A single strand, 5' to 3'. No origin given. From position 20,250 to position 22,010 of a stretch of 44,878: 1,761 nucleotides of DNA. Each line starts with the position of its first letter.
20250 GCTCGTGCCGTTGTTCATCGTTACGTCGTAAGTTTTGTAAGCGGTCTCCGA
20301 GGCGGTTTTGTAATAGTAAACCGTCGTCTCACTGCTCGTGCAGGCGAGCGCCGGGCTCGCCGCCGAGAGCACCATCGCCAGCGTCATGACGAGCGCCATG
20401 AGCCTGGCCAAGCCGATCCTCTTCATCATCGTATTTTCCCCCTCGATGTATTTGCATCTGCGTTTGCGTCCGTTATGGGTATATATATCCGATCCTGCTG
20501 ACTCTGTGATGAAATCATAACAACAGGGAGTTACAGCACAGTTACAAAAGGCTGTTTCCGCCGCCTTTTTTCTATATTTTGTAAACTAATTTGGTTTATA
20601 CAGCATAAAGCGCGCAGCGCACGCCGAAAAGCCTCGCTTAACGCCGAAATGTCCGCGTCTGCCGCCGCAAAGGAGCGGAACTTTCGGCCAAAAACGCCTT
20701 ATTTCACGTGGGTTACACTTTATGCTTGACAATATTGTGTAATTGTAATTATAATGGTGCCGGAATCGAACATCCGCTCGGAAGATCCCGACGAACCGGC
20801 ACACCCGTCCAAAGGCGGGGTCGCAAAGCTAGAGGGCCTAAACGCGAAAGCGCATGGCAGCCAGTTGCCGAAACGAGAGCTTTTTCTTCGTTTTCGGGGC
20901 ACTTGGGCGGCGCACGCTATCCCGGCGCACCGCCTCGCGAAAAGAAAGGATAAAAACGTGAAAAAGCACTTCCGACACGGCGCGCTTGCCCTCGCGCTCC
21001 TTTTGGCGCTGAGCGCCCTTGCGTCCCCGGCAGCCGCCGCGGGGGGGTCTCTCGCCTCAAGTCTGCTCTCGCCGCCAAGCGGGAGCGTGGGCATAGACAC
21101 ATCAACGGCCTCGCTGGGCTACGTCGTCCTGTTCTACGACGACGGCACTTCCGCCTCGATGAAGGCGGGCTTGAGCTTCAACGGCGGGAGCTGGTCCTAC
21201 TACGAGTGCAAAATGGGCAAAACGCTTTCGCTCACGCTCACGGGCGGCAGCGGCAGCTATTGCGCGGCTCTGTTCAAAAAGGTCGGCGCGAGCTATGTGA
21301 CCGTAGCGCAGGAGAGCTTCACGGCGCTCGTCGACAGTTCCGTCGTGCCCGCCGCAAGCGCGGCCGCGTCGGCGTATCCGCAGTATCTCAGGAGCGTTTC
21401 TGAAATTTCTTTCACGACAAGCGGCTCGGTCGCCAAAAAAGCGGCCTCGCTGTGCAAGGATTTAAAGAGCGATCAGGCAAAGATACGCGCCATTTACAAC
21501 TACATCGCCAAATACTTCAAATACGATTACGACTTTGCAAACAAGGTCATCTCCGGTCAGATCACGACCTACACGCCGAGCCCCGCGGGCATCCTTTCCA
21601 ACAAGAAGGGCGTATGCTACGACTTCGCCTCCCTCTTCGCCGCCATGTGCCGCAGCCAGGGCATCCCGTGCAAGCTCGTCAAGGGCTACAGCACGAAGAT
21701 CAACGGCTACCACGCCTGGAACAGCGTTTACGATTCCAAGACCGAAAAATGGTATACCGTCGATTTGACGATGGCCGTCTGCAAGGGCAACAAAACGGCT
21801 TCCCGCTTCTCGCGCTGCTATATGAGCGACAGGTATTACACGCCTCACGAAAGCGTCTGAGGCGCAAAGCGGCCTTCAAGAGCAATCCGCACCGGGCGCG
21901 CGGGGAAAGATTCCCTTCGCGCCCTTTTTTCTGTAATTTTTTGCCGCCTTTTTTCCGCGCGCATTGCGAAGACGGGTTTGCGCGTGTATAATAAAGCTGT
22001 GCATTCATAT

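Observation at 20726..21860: GEMM-I c-di-GMP riboswitch-like leader controlling a secreted transglutaminase-like enzyme, head-to-head with a giant sortase-anchored adhesin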

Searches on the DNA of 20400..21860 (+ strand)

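Call 19: search_rna_families(sources=[L001, L002, L003, L004, L005, L006, L007, L008, L009, L010, L011, L013, L014, L016], threshold=gathering)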
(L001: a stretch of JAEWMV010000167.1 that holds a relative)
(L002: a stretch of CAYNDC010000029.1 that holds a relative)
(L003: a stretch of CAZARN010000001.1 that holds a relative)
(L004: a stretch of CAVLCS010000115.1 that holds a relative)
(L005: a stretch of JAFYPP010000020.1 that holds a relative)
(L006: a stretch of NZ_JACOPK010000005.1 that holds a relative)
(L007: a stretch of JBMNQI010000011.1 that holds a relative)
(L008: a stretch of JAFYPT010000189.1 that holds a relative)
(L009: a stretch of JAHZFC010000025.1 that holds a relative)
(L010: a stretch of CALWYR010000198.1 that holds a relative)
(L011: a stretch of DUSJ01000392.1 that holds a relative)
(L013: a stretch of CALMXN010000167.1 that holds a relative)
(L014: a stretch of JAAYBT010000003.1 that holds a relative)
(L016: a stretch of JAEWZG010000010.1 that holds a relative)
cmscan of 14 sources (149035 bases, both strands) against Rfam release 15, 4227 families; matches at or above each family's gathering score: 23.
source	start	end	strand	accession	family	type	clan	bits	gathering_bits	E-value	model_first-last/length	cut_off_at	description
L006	13321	13521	+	RF00174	Cobalamin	Cis-reg; riboswitch;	CL00101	115.4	31.5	7.4e-28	1-189/189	no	Cobalamin riboswitch aptamer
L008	5829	5913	+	RF01051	c-di-GMP-I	Cis-reg; riboswitch;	CL00126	82.1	35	2.9e-14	1-87/87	no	c-di-GMP-I riboswitch aptamer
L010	7198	7282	+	RF01051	c-di-GMP-I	Cis-reg; riboswitch;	CL00126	80.8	35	6e-14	1-87/87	no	c-di-GMP-I riboswitch aptamer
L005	7885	7969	+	RF01051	c-di-GMP-I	Cis-reg; riboswitch;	CL00126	80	35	9.5e-14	1-87/87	no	c-di-GMP-I riboswitch aptamer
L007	7906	7990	+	RF01051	c-di-GMP-I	Cis-reg; riboswitch;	CL00126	76.8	35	5.7e-13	1-87/87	no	c-di-GMP-I riboswitch aptamer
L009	7682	7766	+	RF01051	c-di-GMP-I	Cis-reg; riboswitch;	CL00126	74.5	35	2.1e-12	1-87/87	no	c-di-GMP-I riboswitch aptamer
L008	3502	3586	+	RF01051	c-di-GMP-I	Cis-reg; riboswitch;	CL00126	73.7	35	3.4e-12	1-87/87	no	c-di-GMP-I riboswitch aptamer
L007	7749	7833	+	RF01051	c-di-GMP-I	Cis-reg; riboswitch;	CL00126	72.8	35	5.4e-12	1-87/87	no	c-di-GMP-I riboswitch aptamer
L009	7899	7983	+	RF01051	c-di-GMP-I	Cis-reg; riboswitch;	CL00126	72.7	35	5.9e-12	1-87/87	no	c-di-GMP-I riboswitch aptamer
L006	7812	7898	+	RF01051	c-di-GMP-I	Cis-reg; riboswitch;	CL00126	71.2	35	1.3e-11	1-87/87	no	c-di-GMP-I riboswitch aptamer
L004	516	605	+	RF01051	c-di-GMP-I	Cis-reg; riboswitch;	CL00126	68.9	35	4.8e-11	1-87/87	no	c-di-GMP-I riboswitch aptamer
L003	7896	7979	+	RF01051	c-di-GMP-I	Cis-reg; riboswitch;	CL00126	67.9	35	8.7e-11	1-87/87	no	c-di-GMP-I riboswitch aptamer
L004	5361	5447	+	RF01051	c-di-GMP-I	Cis-reg; riboswitch;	CL00126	66.9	35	1.5e-10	1-87/87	no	c-di-GMP-I riboswitch aptamer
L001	3734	3829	+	RF01051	c-di-GMP-I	Cis-reg; riboswitch;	CL00126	66.6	35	1.8e-10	1-87/87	no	c-di-GMP-I riboswitch aptamer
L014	724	823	+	RF01051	c-di-GMP-I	Cis-reg; riboswitch;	CL00126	66.2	35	2.2e-10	1-87/87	no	c-di-GMP-I riboswitch aptamer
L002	593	684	+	RF01051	c-di-GMP-I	Cis-reg; riboswitch;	CL00126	65.5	35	3.4e-10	1-87/87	no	c-di-GMP-I riboswitch aptamer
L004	3975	4061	+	RF01051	c-di-GMP-I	Cis-reg; riboswitch;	CL00126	65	35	4.4e-10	1-87/87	no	c-di-GMP-I riboswitch aptamer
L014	563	662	+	RF01051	c-di-GMP-I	Cis-reg; riboswitch;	CL00126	64.1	35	7.2e-10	1-87/87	no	c-di-GMP-I riboswitch aptamer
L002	750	842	+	RF01051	c-di-GMP-I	Cis-reg; riboswitch;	CL00126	62.6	35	1.7e-09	1-87/87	no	c-di-GMP-I riboswitch aptamer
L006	9236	9327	+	RF01051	c-di-GMP-I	Cis-reg; riboswitch;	CL00126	62.5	35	1.8e-09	1-87/87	no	c-di-GMP-I riboswitch aptamer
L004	736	823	+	RF01051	c-di-GMP-I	Cis-reg; riboswitch;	CL00126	60.6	35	5.2e-09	1-87/87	no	c-di-GMP-I riboswitch aptamer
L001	3580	3674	+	RF01051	c-di-GMP-I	Cis-reg; riboswitch;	CL00126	59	35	1.3e-08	1-87/87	no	c-di-GMP-I riboswitch aptamer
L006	9007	9097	+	RF01051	c-di-GMP-I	Cis-reg; riboswitch;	CL00126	57.2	35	3.5e-08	1-87/87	no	c-di-GMP-I riboswitch aptamer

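Call 64: search_with_rna_model(model_id=R1, source=window, start=20400, end=21100, filters=off, max_evalue=10, show_alignments=3)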
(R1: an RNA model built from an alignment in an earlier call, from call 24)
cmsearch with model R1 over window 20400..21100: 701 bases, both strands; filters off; matches with E-value up to 10: 11.
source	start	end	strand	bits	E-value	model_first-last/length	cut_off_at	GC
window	20788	20872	+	89.7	4e-22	1-87/87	no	0.64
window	21002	21077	-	2.6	1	1-87/87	no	0.74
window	20683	20751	-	2.3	1.2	1-87/87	no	0.35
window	20746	20764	+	1.9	1.5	1-87/87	no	0.37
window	20600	20628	+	1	2.5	1-87/87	no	0.62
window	20556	20576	-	0.8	2.8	1-87/87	no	0.43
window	20463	20481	-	0.2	4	1-87/87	no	0.47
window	20945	20962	+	-0.1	4.7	1-87/87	no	0.28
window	20637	20661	+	-0.4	5.7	51-71/87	no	0.56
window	20468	20549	+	-0.9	7.4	1-87/87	no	0.4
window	20884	20899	-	-1.2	8.8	1-87/87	no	0.5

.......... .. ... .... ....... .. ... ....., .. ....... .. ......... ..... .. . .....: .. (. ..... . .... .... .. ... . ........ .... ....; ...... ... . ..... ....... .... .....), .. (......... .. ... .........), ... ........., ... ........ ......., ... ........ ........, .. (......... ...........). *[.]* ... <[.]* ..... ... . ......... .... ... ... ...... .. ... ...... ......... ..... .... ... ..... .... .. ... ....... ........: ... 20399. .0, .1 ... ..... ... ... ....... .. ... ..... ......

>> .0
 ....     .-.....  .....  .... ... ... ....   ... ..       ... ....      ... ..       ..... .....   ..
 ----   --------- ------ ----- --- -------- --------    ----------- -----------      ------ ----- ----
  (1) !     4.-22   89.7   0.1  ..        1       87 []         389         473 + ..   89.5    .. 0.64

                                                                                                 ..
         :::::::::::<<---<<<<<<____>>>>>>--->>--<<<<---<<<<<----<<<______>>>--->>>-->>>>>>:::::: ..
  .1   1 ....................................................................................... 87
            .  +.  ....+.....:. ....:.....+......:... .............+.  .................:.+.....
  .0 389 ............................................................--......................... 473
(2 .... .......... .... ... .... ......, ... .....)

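Call 70: search_with_rna_model(model_id=R1, sources=[L085, L086, L087, L088], max_evalue=0.01)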
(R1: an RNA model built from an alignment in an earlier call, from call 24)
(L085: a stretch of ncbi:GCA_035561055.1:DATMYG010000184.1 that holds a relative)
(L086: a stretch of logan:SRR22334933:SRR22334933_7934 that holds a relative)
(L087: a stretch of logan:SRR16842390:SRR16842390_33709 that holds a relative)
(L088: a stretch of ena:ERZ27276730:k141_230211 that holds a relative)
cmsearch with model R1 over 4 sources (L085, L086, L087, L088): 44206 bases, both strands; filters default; matches with E-value up to 0.01: 7.
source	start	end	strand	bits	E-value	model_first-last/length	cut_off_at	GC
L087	5356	5442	+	88.3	5.4e-20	1-87/87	no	0.66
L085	43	127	+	87.5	8.5e-20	1-87/87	no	0.66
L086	5884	5978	+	84.5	4.6e-19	1-87/87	no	0.58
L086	5729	5824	+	78.8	1.2e-17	1-87/87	no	0.58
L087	5503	5592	+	77.8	2.1e-17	1-87/87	no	0.61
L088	5776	5851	+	72.3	4.8e-16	1-87/87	no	0.63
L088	5904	5979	+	69.1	2.9e-15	1-87/87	no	0.62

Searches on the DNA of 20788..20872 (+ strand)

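Call 24: build_rna_model(alignment_id=A2, structure=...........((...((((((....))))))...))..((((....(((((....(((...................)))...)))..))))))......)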
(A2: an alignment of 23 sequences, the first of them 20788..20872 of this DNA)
Model R1 built from alignment A2 (23 sequences, 101 columns); structure: as given.
model positions 87; base pairs 20; branch points 1; effective number of sequences 1.87; information 0.654 bits per position. Calibrated on 0.2 Mb of random sequence (short: E-values are rough).
structure used (alignment columns):
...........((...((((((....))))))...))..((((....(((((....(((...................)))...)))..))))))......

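Call 25: search_with_rna_model(model_id=R1, sources=[window, L001, L002, L003, L004, L005, L006, L007, L008, L009, L010, L011, L012, L013, L014, L015, L016, L017, L018, L019, L020, L021, L022, L023, L024, L025, L026, L027, L028, L029, L030, L031, L032, L033, L034, L035, L036, L037, L038, L039, L040, L041, L042, L043, L044, L045, L046, L047, L048, L049, L050, L051, L052, L053, L054, L055, L056, L057, L058, L059, L060, L061, L062, L063, L064, L065, L066, L067, L068, L069, L070, L071, L072, L073, L074, L075, L076, L077, L078, L079, L080, L081, L082, L083, L084], max_evalue=0.001)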
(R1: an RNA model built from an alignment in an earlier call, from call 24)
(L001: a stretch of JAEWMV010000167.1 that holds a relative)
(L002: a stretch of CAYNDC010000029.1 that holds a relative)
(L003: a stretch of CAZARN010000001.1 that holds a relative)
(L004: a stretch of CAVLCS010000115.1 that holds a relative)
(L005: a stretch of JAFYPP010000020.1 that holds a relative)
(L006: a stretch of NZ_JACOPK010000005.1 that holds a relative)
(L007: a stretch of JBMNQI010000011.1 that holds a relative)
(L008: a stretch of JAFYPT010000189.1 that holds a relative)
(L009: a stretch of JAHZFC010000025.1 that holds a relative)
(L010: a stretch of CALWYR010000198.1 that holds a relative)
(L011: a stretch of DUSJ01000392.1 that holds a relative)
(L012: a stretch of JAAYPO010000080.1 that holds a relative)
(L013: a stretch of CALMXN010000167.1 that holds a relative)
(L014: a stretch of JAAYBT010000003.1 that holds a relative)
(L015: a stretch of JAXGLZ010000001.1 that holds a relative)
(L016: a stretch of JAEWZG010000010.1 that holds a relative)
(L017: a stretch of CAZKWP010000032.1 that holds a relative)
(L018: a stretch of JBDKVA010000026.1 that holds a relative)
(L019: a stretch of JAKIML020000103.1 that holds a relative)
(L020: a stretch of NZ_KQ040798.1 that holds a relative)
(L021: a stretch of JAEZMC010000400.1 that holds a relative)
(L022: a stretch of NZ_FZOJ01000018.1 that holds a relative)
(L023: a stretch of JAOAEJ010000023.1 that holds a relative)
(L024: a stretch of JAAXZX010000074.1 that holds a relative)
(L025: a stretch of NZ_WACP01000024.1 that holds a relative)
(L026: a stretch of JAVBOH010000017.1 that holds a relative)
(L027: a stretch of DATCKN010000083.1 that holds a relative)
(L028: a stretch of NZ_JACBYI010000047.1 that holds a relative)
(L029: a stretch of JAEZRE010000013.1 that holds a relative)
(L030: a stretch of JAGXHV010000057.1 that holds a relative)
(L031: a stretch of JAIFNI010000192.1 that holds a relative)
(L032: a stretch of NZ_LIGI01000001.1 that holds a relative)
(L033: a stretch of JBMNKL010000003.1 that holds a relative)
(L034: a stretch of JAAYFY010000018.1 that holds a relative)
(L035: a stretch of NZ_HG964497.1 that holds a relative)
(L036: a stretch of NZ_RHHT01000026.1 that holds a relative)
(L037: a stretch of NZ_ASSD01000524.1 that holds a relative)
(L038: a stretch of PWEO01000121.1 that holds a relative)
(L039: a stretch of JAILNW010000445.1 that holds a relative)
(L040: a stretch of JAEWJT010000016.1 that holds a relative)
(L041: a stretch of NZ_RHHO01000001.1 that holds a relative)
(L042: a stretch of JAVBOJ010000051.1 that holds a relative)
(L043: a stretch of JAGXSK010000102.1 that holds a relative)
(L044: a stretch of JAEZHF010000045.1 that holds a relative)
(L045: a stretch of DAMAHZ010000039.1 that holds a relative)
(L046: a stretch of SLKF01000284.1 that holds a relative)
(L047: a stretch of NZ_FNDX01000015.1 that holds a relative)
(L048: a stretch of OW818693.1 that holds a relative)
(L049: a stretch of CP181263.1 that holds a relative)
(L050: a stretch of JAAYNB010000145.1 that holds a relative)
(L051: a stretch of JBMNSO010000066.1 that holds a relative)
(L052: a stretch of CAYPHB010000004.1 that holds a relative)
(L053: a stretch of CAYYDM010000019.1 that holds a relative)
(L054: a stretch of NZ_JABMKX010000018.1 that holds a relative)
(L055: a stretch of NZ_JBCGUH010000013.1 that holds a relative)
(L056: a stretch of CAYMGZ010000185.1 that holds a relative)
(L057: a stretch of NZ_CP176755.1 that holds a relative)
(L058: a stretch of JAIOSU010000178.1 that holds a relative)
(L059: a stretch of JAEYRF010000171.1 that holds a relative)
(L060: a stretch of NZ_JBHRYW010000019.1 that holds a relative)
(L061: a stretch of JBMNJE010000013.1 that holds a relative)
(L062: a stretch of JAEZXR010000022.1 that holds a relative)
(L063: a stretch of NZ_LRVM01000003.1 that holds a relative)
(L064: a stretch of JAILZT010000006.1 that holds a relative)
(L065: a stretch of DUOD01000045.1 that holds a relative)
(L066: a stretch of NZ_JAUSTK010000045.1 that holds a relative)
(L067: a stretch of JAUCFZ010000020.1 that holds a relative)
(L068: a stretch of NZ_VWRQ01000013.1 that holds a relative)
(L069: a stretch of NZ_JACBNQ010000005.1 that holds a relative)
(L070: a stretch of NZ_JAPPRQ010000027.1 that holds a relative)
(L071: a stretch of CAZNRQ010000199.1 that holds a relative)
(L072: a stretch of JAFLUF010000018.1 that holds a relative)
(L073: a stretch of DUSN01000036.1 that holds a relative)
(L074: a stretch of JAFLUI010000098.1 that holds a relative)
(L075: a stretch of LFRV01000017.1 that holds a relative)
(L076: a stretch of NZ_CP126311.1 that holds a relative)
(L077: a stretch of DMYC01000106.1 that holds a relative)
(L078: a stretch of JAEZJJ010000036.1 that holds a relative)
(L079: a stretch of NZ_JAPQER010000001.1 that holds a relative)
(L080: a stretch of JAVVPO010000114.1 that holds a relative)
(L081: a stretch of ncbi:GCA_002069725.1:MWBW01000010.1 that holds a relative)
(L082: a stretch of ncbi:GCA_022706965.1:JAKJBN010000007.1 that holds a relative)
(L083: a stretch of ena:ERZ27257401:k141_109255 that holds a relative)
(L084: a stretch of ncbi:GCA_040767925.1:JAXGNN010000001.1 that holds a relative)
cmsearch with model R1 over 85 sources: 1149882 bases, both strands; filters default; matches with E-value up to 0.001: 113.
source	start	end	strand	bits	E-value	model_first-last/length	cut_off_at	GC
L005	7885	7969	+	96.4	1.4e-20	1-87/87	no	0.52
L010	7198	7282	+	95.8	2.1e-20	1-87/87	no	0.53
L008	5829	5913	+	94.9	3.4e-20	1-87/87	no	0.48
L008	3502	3586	+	93.2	9e-20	1-87/87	no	0.54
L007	7906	7990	+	92.8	1.1e-19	1-87/87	no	0.56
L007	7749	7833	+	91.2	2.8e-19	1-87/87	no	0.55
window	20788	20872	+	89.7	6.5e-19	1-87/87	no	0.64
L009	7899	7983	+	89.6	7e-19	1-87/87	no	0.52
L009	7682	7766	+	88.9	1e-18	1-87/87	no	0.59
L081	9830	9914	+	88.6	1.2e-18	1-87/87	no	0.65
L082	9830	9914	+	88.6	1.2e-18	1-87/87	no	0.65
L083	3709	3793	+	88.6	1.2e-18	1-87/87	no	0.65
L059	4000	4094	+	87.6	2.2e-18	1-87/87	no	0.46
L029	7811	7900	+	87.3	2.5e-18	1-87/87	no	0.54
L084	9892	9978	+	87.1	2.8e-18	1-87/87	no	0.66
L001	3734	3829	+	87.1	2.9e-18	1-87/87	no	0.57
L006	7812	7898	+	86.8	3.3e-18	1-87/87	no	0.51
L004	516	605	+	86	5.1e-18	1-87/87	no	0.59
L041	7873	7959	+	85.8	5.9e-18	1-87/87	no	0.43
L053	2027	2111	+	85.6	6.7e-18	1-87/87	no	0.47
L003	7896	7979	+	85.2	8.3e-18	1-87/87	no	0.62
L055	7792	7875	+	85.1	8.9e-18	1-87/87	no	0.5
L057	7801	7890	+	84.9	9.5e-18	1-87/87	no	0.51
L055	7924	8011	+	84.5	1.2e-17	1-87/87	no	0.45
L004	3975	4061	+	84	1.6e-17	1-87/87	no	0.54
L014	724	823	+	84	1.6e-17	1-87/87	no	0.46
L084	9744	9830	+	84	1.7e-17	1-87/87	no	0.63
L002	593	684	+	83.8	1.8e-17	1-87/87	no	0.58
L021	3144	3237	+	83.6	2.1e-17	1-87/87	no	0.53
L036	7905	7990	+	82.7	3.5e-17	1-87/87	no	0.43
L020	7689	7771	+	82.6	3.6e-17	1-87/87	no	0.54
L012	3097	3197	+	82.5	3.9e-17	1-87/87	no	0.51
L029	7627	7714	+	82.4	4e-17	1-87/87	no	0.56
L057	7662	7752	+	82.3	4.3e-17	1-87/87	no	0.51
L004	5361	5447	+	82.1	4.8e-17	1-87/87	no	0.52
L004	736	823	+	81.9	5.3e-17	1-87/87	no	0.55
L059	7878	7977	+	81.8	5.6e-17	1-87/87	no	0.5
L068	7816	7897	+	81.8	5.8e-17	1-87/87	no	0.59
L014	563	662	+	81.7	5.8e-17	1-87/87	no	0.54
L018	7795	7892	+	81.5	6.7e-17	1-87/87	no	0.55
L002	750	842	+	81.4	7.1e-17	1-87/87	no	0.63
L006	9236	9327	+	80.7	1e-16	1-87/87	no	0.57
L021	2968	3061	+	80.4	1.3e-16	1-87/87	no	0.52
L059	7694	7793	+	80.4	1.3e-16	1-87/87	no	0.5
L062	1436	1517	+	80.3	1.3e-16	1-87/87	no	0.5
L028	7907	7987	+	80.2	1.4e-16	1-87/87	no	0.52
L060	7810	7891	+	80.1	1.5e-16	1-87/87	no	0.51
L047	7889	7969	+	80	1.6e-16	1-87/87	no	0.52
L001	3580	3674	+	79.8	1.7e-16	1-87/87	no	0.61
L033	7524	7621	+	79.6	1.9e-16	1-87/87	no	0.62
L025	7816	7897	+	79.4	2.2e-16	1-87/87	no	0.57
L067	7691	7776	+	79.3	2.3e-16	1-87/87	no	0.43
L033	7726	7823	+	79.1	2.6e-16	1-87/87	no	0.62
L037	4815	4895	+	78.9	2.9e-16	1-87/87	no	0.53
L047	7734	7814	+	78.7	3.2e-16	1-87/87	no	0.53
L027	7819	7902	+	78.7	3.2e-16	1-87/87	no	0.56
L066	7666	7746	+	78.5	3.7e-16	1-87/87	no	0.53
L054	7786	7866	+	78.5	3.7e-16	1-87/87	no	0.53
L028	7751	7833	+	78.4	3.9e-16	1-87/87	no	0.52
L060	7654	7734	+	78.3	4.2e-16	1-87/87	no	0.52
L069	7836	7922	+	78.1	4.6e-16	1-87/87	no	0.38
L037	4972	5052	+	78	4.8e-16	1-87/87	no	0.57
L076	7931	8011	+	77.5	6.3e-16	1-87/87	no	0.49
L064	7811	7891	+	77.5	6.5e-16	1-87/87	no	0.51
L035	7943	8030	+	77.1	8.1e-16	1-87/87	no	0.5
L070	7872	7951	+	77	8.5e-16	1-87/87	no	0.49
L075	7685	7769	+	77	8.6e-16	1-87/87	no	0.52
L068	7661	7742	+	76.7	1e-15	1-87/87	no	0.55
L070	7732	7810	+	76.6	1.1e-15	1-87/87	no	0.53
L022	7837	7927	+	76.4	1.2e-15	1-87/87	no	0.47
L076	7779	7859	+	76.1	1.4e-15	1-87/87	no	0.52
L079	7813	7888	+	75.8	1.7e-15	1-87/87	no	0.47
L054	7631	7712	+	75.8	1.7e-15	1-87/87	no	0.54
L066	7811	7891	+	75.6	1.8e-15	1-87/87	no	0.51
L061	7184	7269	+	75.4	2.1e-15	1-87/87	no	0.55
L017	7776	7856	+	75.1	2.6e-15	1-87/87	no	0.54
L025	7663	7745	+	74.8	3e-15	1-87/87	no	0.55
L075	7875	7958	+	74.7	3.2e-15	1-87/87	no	0.58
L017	7905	7985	+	74.7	3.2e-15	1-87/87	no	0.56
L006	9007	9097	+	74.6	3.4e-15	1-87/87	no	0.59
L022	2316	2397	+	74.5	3.6e-15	1-87/87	no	0.52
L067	7564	7650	+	74.2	4.2e-15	1-87/87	no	0.37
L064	7662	7742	+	73.9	5.1e-15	1-87/87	no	0.49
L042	7519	7604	+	73.5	6.2e-15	1-87/87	no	0.66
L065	7194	7274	+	72.3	1.2e-14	1-87/87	no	0.52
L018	7650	7749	+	71.6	1.9e-14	1-87/87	no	0.53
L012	2924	3024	+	71.2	2.3e-14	1-87/87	no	0.55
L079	7652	7735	+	71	2.6e-14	1-87/87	no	0.45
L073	2776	2861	+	70.2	4.1e-14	1-87/87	no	0.56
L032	7863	7955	+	69.6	5.5e-14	1-87/87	no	0.52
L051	7321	7401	+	69.1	7.4e-14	1-87/87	no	0.51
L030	7905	7987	+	67.8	1.6e-13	1-87/87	no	0.49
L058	5497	5579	+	67.1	2.3e-13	1-87/87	no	0.51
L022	7656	7745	+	66.5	3.2e-13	1-87/87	no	0.46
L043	1225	1312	+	66.1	4.2e-13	1-87/87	no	0.5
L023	7819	7899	+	63.6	1.7e-12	1-87/87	no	0.52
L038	3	72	+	63.4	1.9e-12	5-87/87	no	0.49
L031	5908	5990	+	63.1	2.2e-12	1-87/87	no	0.57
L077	1086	1166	+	61.4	5.8e-12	1-87/87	no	0.52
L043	6360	6444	+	60.3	1.1e-11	1-87/87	no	0.53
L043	6586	6678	+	59.7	1.5e-11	1-87/87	no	0.56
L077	950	1030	+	57.8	4.5e-11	1-87/87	no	0.52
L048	7924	8007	+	56.9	7.7e-11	1-87/87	no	0.56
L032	3666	3756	+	49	6.7e-09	1-87/87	no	0.55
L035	4564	4653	+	48.9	6.9e-09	1-87/87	no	0.47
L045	11907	11989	+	47.6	1.4e-08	1-87/87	no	0.42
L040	11903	11985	+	47.6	1.5e-08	1-87/87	no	0.43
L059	4545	4638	+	46.3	3e-08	1-87/87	no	0.48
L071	2480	2583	+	44.5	8.5e-08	1-87/87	no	0.41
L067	7801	7877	+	44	1.1e-07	1-87/87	no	0.39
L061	2761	2858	+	41.5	4.6e-07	1-87/87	no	0.43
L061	5603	5704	+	40.7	7.4e-07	1-87/87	no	0.41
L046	1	43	+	39.1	1.8e-06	32-87/87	5'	0.58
